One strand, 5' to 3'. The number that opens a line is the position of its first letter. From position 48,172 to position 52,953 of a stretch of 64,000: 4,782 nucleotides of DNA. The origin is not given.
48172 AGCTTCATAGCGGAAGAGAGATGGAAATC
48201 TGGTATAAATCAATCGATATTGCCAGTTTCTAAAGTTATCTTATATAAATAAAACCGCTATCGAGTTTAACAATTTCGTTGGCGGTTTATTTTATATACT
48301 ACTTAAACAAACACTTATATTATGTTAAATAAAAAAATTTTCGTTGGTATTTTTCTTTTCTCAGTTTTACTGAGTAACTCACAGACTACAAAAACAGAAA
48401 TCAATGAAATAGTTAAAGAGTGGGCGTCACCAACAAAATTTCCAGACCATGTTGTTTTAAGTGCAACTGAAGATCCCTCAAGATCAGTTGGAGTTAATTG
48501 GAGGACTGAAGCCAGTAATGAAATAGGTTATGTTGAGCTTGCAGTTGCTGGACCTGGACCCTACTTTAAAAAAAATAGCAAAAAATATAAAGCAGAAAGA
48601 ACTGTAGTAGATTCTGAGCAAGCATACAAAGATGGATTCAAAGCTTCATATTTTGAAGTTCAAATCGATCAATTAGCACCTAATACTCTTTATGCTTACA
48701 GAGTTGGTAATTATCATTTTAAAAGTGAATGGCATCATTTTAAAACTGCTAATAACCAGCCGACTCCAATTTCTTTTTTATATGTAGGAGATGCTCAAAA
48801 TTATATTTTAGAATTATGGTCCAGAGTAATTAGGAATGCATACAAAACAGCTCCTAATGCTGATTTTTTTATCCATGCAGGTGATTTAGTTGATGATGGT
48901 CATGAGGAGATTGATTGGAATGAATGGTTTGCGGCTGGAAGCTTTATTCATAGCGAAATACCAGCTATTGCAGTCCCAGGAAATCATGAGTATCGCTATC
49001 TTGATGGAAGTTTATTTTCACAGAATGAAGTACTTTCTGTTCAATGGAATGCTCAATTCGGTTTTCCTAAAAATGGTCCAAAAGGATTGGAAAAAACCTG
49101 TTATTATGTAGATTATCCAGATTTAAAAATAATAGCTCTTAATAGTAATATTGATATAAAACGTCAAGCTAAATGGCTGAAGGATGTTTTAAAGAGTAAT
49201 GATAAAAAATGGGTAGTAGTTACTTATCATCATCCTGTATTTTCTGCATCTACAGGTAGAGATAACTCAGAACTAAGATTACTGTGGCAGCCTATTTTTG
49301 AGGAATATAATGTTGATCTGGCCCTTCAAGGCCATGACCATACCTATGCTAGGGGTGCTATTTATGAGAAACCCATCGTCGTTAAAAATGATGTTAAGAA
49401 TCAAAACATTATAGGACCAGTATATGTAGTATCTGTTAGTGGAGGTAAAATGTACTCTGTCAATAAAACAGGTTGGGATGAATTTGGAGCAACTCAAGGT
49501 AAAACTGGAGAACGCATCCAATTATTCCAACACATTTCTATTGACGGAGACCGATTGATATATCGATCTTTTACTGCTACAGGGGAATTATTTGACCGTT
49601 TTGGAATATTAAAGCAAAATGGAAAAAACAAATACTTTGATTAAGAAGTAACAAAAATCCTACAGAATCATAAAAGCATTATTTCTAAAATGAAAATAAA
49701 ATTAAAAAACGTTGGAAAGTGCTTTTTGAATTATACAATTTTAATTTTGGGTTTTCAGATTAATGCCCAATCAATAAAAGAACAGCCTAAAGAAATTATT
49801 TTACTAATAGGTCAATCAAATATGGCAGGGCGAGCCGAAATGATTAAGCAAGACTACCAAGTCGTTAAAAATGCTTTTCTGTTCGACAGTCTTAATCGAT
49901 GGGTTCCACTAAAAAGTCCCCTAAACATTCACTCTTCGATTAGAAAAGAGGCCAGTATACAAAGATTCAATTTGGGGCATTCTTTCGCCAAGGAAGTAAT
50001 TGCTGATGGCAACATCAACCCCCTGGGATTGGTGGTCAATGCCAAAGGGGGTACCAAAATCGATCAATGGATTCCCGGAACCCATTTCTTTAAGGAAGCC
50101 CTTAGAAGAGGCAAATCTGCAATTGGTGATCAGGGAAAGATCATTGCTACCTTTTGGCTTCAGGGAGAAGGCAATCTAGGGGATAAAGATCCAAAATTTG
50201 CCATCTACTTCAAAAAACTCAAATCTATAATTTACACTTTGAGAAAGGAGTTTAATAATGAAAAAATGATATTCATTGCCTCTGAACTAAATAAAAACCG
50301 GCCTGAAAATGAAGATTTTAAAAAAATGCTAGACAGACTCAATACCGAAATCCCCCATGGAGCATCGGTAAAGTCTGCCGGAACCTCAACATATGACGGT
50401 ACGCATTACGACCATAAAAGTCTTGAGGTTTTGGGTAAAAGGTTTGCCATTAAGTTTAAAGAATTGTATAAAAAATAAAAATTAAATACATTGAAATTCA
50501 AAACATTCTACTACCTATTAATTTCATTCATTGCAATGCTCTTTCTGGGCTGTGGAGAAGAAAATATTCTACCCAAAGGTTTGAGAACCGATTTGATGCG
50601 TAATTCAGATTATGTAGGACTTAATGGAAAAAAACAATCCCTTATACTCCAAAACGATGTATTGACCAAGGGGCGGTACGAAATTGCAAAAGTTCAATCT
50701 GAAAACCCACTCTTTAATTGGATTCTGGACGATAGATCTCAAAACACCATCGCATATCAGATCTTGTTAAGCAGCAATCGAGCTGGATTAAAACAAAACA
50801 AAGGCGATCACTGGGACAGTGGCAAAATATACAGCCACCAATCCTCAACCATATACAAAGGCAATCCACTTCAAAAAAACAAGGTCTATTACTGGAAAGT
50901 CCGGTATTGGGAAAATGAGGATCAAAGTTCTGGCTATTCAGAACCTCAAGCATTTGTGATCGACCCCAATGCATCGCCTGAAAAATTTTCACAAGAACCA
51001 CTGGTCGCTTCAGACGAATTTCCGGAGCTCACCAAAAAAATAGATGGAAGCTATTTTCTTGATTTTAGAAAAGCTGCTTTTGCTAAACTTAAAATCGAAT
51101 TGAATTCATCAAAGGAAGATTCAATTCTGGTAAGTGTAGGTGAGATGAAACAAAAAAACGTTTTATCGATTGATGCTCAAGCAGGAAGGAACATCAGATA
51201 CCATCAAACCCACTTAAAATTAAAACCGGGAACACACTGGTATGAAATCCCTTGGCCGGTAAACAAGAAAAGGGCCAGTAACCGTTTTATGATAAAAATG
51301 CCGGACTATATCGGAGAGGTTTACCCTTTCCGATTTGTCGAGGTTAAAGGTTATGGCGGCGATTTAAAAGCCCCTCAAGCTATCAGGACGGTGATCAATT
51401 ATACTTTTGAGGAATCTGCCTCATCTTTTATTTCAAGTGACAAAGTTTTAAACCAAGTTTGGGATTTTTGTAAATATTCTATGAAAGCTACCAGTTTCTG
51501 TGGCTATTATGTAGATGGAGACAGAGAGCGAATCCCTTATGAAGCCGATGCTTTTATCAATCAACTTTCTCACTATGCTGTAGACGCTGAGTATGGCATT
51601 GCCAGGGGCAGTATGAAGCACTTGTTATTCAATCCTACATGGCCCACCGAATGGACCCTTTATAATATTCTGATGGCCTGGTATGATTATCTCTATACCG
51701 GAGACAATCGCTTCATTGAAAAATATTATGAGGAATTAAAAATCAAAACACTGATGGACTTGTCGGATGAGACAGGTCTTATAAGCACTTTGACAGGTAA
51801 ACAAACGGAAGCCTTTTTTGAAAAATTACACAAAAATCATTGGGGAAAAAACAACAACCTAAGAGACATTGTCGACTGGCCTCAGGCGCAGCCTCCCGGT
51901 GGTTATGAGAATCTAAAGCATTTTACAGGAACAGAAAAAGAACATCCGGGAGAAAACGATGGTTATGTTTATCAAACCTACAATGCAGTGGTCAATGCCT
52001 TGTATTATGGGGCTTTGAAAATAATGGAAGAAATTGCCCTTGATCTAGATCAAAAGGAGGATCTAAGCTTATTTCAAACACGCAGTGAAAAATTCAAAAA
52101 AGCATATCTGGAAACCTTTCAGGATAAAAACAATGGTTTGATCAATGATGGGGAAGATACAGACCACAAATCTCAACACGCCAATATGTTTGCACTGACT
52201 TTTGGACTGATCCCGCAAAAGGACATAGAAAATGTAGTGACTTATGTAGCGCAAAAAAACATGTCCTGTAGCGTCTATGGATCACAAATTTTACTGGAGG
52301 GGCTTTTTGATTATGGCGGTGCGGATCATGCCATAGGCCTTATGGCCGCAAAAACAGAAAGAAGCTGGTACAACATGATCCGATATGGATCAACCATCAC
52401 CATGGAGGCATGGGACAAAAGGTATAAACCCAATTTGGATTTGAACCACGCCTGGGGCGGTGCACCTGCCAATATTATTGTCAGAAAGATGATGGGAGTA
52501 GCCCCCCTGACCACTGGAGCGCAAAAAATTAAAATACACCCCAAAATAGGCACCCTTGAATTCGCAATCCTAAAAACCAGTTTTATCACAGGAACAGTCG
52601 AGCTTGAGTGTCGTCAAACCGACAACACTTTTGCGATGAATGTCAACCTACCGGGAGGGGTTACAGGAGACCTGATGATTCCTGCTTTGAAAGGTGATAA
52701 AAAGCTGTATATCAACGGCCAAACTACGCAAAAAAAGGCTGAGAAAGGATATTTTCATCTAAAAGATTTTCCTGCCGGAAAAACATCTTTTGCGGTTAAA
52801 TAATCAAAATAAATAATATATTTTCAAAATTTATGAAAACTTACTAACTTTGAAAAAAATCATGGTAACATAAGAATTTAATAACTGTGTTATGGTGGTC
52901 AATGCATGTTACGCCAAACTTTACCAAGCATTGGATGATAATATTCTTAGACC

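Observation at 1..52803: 53-kb sulfatase-dense PUL whose enzyme mix fits no single known substrate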

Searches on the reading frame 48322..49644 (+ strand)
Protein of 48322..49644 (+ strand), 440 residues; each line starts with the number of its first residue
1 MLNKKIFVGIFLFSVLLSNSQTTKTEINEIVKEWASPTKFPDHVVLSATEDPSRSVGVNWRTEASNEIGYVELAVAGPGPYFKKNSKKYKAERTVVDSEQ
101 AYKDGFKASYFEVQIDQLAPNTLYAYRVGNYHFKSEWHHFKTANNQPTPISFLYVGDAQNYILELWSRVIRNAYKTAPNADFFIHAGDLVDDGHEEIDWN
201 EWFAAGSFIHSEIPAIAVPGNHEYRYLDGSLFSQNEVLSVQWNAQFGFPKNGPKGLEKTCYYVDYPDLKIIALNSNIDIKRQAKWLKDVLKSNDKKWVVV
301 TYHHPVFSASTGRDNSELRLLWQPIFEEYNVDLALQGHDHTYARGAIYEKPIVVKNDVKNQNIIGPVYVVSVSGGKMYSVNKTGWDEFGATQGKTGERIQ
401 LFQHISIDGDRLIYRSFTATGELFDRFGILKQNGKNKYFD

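Call 5: search_protein_families(library=pfam, proteins=[window:48322-49644:+], max_evalue=0.00001)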
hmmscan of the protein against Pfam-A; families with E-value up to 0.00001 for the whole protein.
window:48322-49644:+ (440 aa): 2 families
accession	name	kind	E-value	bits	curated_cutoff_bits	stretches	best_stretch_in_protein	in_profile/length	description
PF00149.33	Metallophos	-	5.6e-20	73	21.5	1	160-342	16-191/191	Calcineurin-like phosphoesterase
PF16656.11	Pur_ac_phosph_N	-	1.6e-15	57.8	30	1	41-142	1-93/93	Purple acid Phosphatase, N-terminal domain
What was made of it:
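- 48322..49644 (+): Purple-acid-phosphatase-like metallophosphoesterase. Pfam Metallophos 5.6e-20 and Pur_ac_phosph_N 1.6e-15 (call 5).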

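Call 46: search_protein_families(library=ncbifam, proteins=[window:48322-49644:+], max_evalue=0.00001)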
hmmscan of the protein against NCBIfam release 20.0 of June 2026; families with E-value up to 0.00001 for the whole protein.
window:48322-49644:+ (440 aa): 0 families

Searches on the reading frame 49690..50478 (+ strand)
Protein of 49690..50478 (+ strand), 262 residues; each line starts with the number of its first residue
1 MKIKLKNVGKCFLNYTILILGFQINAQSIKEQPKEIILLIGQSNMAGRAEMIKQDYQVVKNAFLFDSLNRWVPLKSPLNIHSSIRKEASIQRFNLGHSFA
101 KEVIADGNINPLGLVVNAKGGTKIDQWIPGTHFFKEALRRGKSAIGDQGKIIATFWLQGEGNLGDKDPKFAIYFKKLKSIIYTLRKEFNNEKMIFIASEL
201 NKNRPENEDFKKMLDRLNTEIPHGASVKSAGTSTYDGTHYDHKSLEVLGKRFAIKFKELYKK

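Call 5: search_protein_families(library=pfam, proteins=[window:49690-50478:+], max_evalue=0.00001)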
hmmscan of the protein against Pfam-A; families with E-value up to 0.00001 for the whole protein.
window:49690-50478:+ (262 aa): 1 family
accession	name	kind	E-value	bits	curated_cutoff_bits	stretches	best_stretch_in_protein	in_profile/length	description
PF03629.24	SASA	-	2.3e-42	145.6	24.8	1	34-256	2-224/226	Carbohydrate esterase, sialic acid-specific acetylesterase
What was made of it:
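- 49690..50478 (+): SASA-type carbohydrate acetylesterase. Pfam SASA 2.3e-42 (call 5).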

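Call 46: search_protein_families(library=ncbifam, proteins=[window:49690-50478:+], max_evalue=0.00001)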
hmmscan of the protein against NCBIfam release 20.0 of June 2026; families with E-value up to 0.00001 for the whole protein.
window:49690-50478:+ (262 aa): 0 families

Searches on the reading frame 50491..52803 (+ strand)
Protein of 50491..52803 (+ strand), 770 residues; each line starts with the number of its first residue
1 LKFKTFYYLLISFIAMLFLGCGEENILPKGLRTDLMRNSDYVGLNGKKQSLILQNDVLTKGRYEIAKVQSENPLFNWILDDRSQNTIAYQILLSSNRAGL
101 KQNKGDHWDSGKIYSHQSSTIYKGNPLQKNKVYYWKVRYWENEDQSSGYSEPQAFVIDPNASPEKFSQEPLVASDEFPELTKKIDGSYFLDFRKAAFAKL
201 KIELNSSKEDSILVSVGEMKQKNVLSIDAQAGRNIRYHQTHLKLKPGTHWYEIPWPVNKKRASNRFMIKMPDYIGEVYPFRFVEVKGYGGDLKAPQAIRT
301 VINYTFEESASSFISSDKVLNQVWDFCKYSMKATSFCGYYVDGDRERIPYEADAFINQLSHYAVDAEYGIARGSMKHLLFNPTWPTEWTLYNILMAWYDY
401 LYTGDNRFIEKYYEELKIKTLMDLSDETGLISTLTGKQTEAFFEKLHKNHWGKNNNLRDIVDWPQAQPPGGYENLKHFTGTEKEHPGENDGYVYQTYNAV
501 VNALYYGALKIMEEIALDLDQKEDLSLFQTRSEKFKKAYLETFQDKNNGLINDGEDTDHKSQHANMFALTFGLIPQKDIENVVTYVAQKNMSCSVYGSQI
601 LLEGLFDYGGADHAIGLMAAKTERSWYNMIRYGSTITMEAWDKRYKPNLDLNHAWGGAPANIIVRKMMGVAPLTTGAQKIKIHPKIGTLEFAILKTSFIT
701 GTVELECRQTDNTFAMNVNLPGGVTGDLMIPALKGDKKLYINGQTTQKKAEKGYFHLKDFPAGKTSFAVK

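Call 6: search_protein_families(library=pfam, proteins=[window:50491-52803:+], max_evalue=0.00001)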
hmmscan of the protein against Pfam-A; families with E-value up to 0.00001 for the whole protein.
window:50491-52803:+ (770 aa): 2 families
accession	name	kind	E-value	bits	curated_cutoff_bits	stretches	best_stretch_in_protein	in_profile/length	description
PF17389.8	Bac_rhamnosid6H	-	1.6e-40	139.9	24.5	1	309-665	2-337/339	Bacterial alpha-L-rhamnosidase 6 hairpin glycosidase domain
PF25788.1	Ig_Rha78A_N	-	5.2e-18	65.7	27.4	1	64-155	11-99/105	Rha78A-like, N-terminal immunoglobulin domain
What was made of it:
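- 50491..52803 (+): GH78-type alpha-L-rhamnosidase lipoprotein; right end of the locus. Pfam Bac_rhamnosid6H 1.6e-40 and Ig_Rha78A_N 5.2e-18 (call 6).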

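Call 16: search_solved_structures(query=window:50491-52803:+, max_evalue=0.001)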
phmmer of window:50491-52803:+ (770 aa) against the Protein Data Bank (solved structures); distinct sequences matched with E-value up to 0.001: 3.
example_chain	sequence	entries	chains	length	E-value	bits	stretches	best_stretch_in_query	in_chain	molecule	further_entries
6i60_A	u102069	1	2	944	9.5e-30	106.6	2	68-155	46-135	Alpha-rhamnosidase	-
3w5m_A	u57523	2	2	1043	2.1e-17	65.8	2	560-753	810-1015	Putative rhamnosidase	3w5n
3cih_A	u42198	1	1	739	8.2e-07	30.8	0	302-434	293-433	Putative alpha-rhamnosidase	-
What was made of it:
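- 50491..52803 (+): PDB alpha-rhamnosidase 6I60, 9.5e-30 (call 16).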
